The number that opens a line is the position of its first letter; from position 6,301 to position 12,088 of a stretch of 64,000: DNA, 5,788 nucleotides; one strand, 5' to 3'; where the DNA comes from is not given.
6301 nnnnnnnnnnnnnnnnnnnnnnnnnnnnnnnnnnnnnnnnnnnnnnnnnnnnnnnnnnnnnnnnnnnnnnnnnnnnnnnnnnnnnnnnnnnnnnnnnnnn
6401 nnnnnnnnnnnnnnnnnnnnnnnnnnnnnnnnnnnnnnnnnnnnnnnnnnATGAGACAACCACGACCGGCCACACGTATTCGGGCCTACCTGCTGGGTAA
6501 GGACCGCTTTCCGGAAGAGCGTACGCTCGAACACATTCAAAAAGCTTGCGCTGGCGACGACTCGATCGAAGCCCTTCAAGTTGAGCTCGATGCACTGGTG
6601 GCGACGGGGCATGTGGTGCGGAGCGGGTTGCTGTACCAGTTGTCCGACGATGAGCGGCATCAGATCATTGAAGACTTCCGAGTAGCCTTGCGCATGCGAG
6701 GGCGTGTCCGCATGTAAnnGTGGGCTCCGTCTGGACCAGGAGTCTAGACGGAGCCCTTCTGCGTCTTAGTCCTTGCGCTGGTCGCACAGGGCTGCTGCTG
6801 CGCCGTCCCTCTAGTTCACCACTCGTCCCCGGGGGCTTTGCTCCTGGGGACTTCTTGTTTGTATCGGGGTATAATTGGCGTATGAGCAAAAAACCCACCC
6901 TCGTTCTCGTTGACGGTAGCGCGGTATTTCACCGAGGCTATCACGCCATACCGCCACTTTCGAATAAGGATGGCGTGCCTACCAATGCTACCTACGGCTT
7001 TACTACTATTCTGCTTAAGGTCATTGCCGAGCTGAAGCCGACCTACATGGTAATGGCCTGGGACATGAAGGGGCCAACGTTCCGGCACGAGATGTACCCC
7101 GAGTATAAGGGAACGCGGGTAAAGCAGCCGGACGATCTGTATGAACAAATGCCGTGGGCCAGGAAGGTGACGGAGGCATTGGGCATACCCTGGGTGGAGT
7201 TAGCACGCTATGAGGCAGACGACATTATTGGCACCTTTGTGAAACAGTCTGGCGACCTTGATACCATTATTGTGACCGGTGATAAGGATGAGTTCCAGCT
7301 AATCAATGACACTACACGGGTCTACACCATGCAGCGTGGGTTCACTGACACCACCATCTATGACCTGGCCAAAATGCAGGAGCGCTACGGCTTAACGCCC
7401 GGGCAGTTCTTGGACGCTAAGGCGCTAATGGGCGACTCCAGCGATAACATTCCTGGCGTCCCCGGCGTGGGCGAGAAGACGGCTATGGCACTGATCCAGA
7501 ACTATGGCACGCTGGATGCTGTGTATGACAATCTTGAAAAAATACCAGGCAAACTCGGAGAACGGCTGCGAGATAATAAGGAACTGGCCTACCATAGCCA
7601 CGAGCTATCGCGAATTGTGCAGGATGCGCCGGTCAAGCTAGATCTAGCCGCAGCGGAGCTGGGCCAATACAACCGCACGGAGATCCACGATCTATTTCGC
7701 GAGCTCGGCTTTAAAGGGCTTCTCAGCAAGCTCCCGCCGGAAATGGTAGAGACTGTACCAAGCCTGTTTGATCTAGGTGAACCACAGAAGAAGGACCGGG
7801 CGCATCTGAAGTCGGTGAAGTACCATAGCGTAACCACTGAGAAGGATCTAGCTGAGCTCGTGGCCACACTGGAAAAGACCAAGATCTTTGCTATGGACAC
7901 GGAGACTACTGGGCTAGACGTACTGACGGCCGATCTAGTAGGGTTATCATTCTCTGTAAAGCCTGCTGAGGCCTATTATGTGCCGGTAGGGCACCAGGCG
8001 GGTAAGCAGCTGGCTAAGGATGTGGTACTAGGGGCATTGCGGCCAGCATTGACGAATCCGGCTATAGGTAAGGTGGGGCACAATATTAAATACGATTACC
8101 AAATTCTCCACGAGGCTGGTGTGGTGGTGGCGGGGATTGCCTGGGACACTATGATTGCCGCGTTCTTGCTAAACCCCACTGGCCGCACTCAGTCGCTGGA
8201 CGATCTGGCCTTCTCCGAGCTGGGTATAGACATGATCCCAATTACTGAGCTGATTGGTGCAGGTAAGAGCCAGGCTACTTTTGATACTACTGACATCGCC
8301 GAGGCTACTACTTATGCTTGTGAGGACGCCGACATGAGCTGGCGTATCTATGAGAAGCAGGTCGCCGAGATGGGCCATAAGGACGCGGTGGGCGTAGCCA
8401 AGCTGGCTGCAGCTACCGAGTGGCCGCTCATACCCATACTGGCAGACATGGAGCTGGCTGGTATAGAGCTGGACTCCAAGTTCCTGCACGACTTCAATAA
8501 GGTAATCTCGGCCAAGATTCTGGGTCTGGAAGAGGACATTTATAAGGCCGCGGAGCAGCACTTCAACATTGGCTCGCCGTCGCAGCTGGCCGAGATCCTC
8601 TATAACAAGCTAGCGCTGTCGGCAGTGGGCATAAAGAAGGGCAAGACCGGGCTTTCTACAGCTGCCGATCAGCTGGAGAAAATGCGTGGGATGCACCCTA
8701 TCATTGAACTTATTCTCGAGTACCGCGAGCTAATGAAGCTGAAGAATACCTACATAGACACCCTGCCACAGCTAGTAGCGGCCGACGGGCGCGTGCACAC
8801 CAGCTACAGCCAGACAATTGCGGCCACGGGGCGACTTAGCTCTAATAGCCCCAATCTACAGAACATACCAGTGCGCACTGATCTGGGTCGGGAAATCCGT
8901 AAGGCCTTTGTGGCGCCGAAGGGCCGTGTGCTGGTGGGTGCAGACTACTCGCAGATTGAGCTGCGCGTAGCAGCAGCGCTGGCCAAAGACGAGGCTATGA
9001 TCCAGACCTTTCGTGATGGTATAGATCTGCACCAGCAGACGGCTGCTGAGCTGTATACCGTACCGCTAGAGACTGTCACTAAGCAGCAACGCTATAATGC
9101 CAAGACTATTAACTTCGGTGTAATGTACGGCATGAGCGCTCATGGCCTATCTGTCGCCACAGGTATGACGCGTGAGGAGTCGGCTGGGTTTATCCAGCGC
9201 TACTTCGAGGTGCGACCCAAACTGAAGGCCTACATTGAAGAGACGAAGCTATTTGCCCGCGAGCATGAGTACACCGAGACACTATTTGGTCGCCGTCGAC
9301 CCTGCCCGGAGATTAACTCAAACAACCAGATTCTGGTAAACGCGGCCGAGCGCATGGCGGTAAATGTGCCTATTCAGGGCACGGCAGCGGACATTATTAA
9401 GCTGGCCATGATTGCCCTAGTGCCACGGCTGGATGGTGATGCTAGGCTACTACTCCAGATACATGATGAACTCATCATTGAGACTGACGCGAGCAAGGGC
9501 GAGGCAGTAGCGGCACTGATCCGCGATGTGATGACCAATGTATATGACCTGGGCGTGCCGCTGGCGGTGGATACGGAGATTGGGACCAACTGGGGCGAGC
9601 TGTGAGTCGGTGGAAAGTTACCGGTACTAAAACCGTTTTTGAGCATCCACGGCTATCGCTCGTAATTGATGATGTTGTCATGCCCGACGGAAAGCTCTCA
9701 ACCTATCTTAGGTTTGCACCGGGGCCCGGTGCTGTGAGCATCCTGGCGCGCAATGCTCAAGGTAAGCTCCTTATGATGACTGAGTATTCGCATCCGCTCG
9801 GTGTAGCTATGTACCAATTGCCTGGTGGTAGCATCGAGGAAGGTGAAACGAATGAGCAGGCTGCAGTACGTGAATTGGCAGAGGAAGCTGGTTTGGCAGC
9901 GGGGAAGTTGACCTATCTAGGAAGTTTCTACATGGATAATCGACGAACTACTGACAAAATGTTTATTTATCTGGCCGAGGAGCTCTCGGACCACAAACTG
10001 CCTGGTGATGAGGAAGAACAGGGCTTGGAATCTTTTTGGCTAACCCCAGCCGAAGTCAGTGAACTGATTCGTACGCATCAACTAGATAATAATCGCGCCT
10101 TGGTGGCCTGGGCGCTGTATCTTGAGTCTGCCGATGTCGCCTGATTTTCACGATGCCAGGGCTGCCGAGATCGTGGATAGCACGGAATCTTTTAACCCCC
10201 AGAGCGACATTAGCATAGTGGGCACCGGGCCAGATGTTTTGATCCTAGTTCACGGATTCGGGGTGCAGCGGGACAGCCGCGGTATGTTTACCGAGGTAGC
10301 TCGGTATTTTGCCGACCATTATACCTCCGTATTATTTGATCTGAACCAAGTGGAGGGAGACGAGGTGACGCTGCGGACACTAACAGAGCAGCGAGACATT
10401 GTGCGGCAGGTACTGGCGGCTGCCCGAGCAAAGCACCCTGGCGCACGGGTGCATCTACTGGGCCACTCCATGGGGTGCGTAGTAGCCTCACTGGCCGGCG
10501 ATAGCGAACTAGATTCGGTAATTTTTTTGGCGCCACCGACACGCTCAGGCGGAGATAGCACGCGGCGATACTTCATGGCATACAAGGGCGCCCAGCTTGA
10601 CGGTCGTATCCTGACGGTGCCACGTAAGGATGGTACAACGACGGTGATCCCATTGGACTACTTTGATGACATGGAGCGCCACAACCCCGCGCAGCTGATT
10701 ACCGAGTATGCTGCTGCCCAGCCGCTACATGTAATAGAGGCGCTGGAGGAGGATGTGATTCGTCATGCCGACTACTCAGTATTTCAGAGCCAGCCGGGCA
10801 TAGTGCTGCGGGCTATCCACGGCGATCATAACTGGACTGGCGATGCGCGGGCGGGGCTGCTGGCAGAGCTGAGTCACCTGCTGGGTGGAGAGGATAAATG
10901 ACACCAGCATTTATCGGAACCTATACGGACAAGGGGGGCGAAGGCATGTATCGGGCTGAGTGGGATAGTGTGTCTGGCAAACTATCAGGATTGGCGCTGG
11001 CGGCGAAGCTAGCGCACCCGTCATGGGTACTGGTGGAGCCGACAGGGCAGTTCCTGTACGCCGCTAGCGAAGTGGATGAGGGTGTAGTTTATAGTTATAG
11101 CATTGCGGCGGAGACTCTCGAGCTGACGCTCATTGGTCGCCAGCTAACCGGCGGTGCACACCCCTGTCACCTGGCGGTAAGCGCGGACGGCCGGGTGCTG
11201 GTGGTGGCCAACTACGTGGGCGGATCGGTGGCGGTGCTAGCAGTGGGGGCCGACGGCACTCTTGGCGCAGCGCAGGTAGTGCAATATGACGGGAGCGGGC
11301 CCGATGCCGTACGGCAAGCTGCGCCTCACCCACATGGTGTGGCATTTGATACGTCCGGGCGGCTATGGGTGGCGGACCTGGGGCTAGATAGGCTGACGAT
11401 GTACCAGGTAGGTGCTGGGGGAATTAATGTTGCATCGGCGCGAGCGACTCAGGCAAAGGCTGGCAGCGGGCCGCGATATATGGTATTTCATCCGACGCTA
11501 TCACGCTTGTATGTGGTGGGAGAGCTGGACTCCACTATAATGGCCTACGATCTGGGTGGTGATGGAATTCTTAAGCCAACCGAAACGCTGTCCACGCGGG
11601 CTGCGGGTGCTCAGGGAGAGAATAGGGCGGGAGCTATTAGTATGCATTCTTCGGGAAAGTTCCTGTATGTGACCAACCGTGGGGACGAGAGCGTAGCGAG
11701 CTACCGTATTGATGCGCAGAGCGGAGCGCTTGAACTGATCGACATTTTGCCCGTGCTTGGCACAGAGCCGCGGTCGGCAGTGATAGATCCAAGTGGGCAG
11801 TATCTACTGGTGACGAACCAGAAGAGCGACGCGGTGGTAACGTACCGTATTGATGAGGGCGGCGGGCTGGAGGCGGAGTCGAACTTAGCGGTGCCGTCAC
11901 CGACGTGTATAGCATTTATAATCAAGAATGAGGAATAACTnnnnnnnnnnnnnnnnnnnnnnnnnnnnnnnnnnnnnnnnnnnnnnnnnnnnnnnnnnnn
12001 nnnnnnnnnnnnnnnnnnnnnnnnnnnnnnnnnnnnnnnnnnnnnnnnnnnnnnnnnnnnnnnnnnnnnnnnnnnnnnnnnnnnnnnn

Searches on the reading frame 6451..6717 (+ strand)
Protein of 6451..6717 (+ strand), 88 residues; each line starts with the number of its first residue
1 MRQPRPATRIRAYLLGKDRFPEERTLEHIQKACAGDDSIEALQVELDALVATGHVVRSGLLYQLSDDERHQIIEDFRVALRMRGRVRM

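Call 18: search_protein_families(library=pfam, proteins=[window:6451-6717:+], max_evalue=0.01)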
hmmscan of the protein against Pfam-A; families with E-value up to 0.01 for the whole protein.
window:6451-6717:+ (88 aa): 0 families

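Call 29: find_encoding_contigs(protein=window:6451-6717:+, flank=10000, max_places=10)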
Protein window:6451-6717:+ (88 aa): no gene with exactly this product is on record in the collection.

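Call 75: search_protein_families(library=padloc, proteins=[window:6451-6714:+], max_evalue=1)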
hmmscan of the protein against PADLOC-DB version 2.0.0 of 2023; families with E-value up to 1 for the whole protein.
window:6451-6714:+ (88 aa): 0 families

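Call 76: search_protein_families(library=phrogs, proteins=[window:6451-6714:+], max_evalue=1)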
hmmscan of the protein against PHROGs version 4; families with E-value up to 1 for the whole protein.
window:6451-6714:+ (88 aa): 1 family
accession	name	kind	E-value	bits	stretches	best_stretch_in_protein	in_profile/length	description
phrog_16736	-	unknown function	0.26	12.4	1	36-79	26-68/101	-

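Call 77: search_protein_families(library=ncbifam, proteins=[window:6451-6714:+], max_evalue=1)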
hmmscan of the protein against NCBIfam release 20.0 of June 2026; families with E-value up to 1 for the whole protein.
window:6451-6714:+ (88 aa): 0 families

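Call 93: predict_structure(protein=window:6451-6714:+)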
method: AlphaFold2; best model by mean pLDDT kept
length: 88 residues; sequences in the alignment: 1
mean_pLDDT: 47.4   pTM: 0.35
mean pLDDT of the five models: 47.4, 47.2, 45.7, 44.5, 43.1
residues with pLDDT >= 90: 0; 70-90: 0; 50-70: 27; < 50: 61
segments of 3 or more residues with pLDDT < 50: 1-10, 16-24, 26-37, 39-41, 47-63, 82-88
pLDDT, mean of each block of 10 residues (from residue 1): 39 49 48 47 50 40 53 56 45
secondary structure, 60 per line:
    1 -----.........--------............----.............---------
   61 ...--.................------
elements in order: H6-14 H23-34 H39-51 H66-82

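Call 100: find_related_loci(query=window:6451-6714:+, collection=viral_contigs, flank=5000)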
Query window:6451-6714:+ (88 aa) in viral_contigs; peptide patterns used: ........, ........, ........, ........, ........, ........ (x = any residue, [..] = any of these).
43 stretches matched a pattern, but none encodes a relative of the query by tblastn (E <= 1e-3).

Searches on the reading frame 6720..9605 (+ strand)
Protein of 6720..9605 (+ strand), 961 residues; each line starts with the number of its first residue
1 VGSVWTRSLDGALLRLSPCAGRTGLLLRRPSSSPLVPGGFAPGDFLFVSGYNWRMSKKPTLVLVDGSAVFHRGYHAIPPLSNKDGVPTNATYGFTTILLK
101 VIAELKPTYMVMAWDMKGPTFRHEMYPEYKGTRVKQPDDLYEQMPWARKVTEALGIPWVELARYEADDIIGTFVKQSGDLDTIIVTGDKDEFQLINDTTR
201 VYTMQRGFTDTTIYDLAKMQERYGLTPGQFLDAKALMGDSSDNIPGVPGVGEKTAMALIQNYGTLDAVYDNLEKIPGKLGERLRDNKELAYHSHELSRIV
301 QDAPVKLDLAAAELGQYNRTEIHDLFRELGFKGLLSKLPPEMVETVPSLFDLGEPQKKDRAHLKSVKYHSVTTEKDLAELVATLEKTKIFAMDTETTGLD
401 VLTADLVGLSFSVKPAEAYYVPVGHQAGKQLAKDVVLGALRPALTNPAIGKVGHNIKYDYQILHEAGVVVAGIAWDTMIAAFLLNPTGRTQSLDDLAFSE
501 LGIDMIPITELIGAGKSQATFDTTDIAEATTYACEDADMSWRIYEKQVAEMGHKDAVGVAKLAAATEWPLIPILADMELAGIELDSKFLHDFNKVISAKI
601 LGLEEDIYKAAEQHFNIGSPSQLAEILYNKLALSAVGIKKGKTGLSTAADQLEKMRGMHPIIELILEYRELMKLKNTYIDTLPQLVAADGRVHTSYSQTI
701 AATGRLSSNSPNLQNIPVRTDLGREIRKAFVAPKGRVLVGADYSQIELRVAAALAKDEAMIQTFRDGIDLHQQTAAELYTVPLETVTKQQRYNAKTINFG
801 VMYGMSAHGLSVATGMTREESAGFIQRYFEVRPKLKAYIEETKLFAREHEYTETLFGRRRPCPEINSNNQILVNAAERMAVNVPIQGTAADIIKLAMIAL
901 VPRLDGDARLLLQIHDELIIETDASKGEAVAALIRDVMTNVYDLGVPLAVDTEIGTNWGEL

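Call 18: search_protein_families(library=pfam, proteins=[window:6720-9605:+], max_evalue=0.01)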
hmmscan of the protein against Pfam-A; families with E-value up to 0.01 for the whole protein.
window:6720-9605:+ (961 aa): 7 families
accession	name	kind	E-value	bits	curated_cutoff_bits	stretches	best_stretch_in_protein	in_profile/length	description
PF00476.26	DNA_pol_A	-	1.9e-143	478.5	34.3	1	588-960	3-381/381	DNA polymerase family A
PF02739.22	5_3_exonuc_N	-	1.1e-54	185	34.3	1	60-224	1-164/164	5'-3' exonuclease, N-terminal resolvase-like domain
PF01367.25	5_3_exonuc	-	1.2e-31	109.5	40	1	226-318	2-95/97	5'-3' exonuclease, C-terminal SAM fold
PF01612.26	DNA_pol_A_exo1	-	6.6e-28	98.1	23.6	1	368-546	1-167/173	3'-5' exonuclease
PF22619.2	DNA_polI_exo1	-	5.8e-06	26.6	27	1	402-498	11-98/140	DNA polymerase I, ribonuclease H-like domain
PF14520.12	HHH_5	-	0.0055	17.6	27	0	246-270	6-31/57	Helix-hairpin-helix domain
PF12826.13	HHH_2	-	0.0092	16.6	27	0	246-268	7-29/64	Helix-hairpin-helix motif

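Call 27: find_encoding_contigs(protein=window:6882-9605:+, flank=10000, max_places=10)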
Protein window:6882-9605:+ (907 aa): no gene with exactly this product is on record in the collection.

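Call 30: find_related_loci(query=window:6882-9602:+, collection=metagenome_contigs, flank=10000)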
Query window:6882-9602:+ (907 aa) in metagenome_contigs; peptide patterns used: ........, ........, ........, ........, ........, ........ (x = any residue, [..] = any of these).
600 stretches matched a pattern (row limit reached: there are more); 587 encode a relative of the query (tblastn E <= 1e-3); the best 80 are kept; 80 distinct loci.
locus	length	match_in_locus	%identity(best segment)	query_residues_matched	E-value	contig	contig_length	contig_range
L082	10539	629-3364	64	3-907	0e+0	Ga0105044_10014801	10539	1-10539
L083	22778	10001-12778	61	1-907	0e+0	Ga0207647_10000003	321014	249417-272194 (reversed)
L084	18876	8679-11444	53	2-907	0e+0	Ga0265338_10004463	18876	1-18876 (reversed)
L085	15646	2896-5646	53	1-907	0e+0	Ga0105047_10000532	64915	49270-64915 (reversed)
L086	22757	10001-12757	54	4-907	0e+0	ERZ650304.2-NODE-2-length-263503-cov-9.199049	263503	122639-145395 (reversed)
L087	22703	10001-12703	49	1-907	0e+0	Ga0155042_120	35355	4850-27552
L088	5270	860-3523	46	3-907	0e+0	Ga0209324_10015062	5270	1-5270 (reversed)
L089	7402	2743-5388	45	7-906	0e+0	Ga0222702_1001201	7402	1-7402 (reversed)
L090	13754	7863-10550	42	1-906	0e+0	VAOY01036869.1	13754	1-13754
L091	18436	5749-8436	42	1-906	0e+0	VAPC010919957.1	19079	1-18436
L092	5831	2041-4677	43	7-906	0e+0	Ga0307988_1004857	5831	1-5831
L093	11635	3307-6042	44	3-906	0e+0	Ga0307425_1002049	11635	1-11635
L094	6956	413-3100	42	1-906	0e+0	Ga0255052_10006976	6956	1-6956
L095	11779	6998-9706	42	3-906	0e+0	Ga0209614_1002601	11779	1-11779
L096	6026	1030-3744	43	2-907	0e+0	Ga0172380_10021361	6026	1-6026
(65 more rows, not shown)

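Call 55: search_protein_families(library=pfam, proteins=[L083:7948-8574:+, L083:8739-9188:+, L083:9181-9873:+, L083:7944-8177:-], max_evalue=0.1)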
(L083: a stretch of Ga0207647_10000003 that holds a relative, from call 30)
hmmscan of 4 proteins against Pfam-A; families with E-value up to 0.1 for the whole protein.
L083:7948-8574:+ (208 aa): 1 family
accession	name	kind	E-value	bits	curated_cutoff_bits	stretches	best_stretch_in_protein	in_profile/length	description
PF07183.16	DUF1403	-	0.034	14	31.8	1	31-76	46-91/312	Protein of unknown function (DUF1403)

L083:8739-9188:+ (149 aa): 0 families

L083:9181-9873:+ (230 aa): 1 family
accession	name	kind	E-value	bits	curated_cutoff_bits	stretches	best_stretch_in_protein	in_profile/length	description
PF13207.12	AAA_17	-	0.00054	20.7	27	1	19-99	4-84/136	AAA domain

L083:7944-8177:- (77 aa): 0 families

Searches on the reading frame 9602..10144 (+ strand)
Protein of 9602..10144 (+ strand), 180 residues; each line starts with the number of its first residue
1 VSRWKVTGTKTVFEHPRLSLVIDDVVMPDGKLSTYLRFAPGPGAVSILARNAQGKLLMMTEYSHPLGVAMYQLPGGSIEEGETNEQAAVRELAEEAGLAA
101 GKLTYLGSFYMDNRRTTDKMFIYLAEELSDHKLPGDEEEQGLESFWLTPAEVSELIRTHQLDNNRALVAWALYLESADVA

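Call 18: search_protein_families(library=pfam, proteins=[window:9602-10144:+], max_evalue=0.01)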
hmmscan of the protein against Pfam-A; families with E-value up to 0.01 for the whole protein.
window:9602-10144:+ (180 aa): 2 families
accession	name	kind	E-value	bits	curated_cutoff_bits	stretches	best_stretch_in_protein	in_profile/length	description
PF00293.34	NUDIX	-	2.6e-21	76.5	21.1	1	44-159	5-123/134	NUDIX domain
PF14815.12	NUDIX_4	-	0.0041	17.3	35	1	51-154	7-100/113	NUDIX domain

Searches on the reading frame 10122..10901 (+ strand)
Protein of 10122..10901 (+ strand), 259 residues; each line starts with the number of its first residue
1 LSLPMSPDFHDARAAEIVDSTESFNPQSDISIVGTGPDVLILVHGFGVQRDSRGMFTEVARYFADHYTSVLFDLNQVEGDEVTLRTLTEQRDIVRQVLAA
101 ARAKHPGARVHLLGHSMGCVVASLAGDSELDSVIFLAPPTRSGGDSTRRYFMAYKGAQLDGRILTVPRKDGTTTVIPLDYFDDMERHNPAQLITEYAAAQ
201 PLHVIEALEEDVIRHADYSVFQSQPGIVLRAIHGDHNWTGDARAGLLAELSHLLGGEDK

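Call 18: search_protein_families(library=pfam, proteins=[window:10122-10901:+], max_evalue=0.01)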
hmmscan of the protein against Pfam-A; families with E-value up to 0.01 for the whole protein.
window:10122-10901:+ (259 aa): 8 families
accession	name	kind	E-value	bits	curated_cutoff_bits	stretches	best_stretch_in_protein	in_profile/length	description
PF12697.13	Abhydrolase_6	-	5.2e-13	50.6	26.3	1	40-200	1-146/217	Alpha/beta hydrolase family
PF00561.26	Abhydrolase_1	-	2.8e-10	40.7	25.8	1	39-164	2-129/245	alpha/beta hydrolase fold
PF12146.15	Hydrolase_4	-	2e-05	24.5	27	1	39-140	6-111/239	Serine aminopeptidase, S33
PF00975.26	Thioesterase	-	0.0002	22.1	26.4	1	55-122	15-80/226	Thioesterase domain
PF20408.4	Abhydrolase_11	-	0.00044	20.5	27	1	39-140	4-109/193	Alpha/beta hydrolase domain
PF01764.32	Lipase_3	-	0.0011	19.4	22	1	58-126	33-81/140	Lipase (class 3)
PF06259.18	Abhydrolase_8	-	0.0013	18.9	20.5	1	100-134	100-138/178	Alpha/beta hydrolase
PF07819.20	PGAP1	-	0.007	16.6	24.3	0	85-125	63-108/233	PGAP1-like alpha/beta domain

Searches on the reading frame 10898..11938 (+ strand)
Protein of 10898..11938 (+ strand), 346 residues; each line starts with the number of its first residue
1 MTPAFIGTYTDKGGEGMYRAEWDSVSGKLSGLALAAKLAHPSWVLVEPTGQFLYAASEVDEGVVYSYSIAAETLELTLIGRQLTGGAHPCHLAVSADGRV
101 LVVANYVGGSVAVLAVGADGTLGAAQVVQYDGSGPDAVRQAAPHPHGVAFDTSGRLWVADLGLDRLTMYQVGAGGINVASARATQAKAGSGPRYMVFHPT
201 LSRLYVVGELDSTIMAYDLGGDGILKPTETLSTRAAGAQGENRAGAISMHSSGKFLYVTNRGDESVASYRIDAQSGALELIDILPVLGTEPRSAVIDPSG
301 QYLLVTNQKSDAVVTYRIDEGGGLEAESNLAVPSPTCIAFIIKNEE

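Call 18: search_protein_families(library=pfam, proteins=[window:10898-11938:+], max_evalue=0.01)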
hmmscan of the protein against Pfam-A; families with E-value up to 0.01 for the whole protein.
window:10898-11938:+ (346 aa): 4 families
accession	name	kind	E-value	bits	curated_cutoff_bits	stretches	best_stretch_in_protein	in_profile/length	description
PF10282.15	Lactonase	-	4.9e-99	332.2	21.7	1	4-340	2-344/344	Lactonase, 7-bladed beta-propeller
PF08450.18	SGL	-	1.4e-07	31.8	26.3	0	88-170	135-211/246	SMP-30/Gluconolactonase/LRE-like region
PF01436.27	NHL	-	3.4e-05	24.1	20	1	144-160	3-19/28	NHL repeat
PF02239.22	Cytochrom_D1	-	0.0025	16.9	25.5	0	79-114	69-104/368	Cytochrome D1 heme domain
